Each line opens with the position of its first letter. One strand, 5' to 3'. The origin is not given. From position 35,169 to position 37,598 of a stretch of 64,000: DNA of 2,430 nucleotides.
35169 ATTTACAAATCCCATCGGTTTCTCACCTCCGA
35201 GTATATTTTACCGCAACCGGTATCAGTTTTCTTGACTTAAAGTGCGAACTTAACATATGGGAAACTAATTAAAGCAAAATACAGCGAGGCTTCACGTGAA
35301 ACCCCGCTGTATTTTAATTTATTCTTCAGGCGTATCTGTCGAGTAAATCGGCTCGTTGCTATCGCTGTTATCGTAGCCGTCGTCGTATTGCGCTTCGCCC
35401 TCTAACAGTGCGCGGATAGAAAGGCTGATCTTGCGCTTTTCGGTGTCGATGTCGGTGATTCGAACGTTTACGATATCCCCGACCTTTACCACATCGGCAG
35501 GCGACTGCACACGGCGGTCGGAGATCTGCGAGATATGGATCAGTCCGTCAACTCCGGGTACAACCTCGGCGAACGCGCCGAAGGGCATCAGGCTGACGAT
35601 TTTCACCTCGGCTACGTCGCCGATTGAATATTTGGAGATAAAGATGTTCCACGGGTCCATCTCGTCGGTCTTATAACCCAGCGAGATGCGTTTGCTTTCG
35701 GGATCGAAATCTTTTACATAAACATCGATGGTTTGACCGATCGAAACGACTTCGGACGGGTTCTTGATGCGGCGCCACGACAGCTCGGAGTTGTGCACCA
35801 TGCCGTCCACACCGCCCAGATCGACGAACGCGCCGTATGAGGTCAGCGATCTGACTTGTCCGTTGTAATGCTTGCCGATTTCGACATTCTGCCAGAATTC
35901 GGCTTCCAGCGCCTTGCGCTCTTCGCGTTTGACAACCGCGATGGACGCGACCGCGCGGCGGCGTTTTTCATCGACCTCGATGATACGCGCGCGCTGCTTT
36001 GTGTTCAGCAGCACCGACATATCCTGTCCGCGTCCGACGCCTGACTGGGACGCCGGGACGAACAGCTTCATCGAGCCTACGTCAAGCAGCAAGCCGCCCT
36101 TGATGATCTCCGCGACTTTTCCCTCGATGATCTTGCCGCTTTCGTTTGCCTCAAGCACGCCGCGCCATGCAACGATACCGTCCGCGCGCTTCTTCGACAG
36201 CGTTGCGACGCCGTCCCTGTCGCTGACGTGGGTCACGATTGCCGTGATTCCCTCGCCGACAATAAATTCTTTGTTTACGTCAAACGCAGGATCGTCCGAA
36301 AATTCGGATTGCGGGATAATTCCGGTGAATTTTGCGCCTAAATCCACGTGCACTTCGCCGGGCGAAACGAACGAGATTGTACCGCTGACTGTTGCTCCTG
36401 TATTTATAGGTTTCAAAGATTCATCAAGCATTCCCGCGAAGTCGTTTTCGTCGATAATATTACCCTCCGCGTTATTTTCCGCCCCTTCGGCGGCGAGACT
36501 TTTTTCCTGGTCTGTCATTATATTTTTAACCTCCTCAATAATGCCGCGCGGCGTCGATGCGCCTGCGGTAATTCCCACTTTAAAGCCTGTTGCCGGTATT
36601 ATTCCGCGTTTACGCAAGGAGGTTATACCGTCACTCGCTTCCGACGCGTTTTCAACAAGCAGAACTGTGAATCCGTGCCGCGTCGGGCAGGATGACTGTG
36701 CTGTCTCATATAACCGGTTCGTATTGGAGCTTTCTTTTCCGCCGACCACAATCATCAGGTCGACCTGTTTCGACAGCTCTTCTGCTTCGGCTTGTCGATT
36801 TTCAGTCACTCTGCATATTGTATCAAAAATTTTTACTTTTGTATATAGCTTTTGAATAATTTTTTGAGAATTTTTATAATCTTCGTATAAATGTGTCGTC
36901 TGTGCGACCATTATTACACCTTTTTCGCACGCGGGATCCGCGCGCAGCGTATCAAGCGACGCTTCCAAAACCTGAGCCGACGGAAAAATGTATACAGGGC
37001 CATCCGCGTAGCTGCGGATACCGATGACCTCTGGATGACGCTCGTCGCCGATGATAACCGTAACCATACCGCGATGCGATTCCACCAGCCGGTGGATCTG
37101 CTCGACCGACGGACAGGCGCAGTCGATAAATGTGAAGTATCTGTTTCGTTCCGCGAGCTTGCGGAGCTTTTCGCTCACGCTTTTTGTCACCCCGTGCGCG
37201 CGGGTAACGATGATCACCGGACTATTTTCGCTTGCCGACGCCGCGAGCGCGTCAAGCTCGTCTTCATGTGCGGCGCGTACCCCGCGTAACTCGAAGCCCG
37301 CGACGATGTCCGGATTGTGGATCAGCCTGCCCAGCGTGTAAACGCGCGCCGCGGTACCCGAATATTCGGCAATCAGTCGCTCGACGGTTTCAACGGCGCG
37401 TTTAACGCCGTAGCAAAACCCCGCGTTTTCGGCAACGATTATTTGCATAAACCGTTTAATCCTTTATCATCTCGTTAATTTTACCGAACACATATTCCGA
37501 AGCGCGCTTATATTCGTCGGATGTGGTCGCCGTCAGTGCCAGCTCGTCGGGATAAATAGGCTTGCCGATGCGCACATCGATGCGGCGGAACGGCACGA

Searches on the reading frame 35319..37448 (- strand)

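Call 9: search_protein_families(library=pfam, proteins=[window:35319-37448:-], max_evalue=0.00001)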
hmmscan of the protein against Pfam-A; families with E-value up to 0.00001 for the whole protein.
window:35319-37448:- (709 aa): 4 families
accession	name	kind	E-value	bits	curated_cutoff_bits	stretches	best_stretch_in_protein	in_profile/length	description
PF02401.23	LYTB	-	5.3e-72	242.8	24.5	1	3-311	1-266/267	LytB protein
PF00575.29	S1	-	8.3e-58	193.1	22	4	608-679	3-74/74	S1 RNA binding domain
PF23459.1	S1_RRP5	-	6e-13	49.6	27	0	618-677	12-71/72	RRP5 S1 domain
PF21710.3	Spt6_S1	-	1.8e-06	28.6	27.5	0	610-679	17-87/91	Spt6, S1/OB domain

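Call 10: search_protein_families(library=padloc, proteins=[window:35319-37448:-], max_evalue=0.00001)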
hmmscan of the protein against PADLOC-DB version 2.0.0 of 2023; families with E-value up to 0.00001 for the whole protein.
window:35319-37448:- (709 aa): 0 families
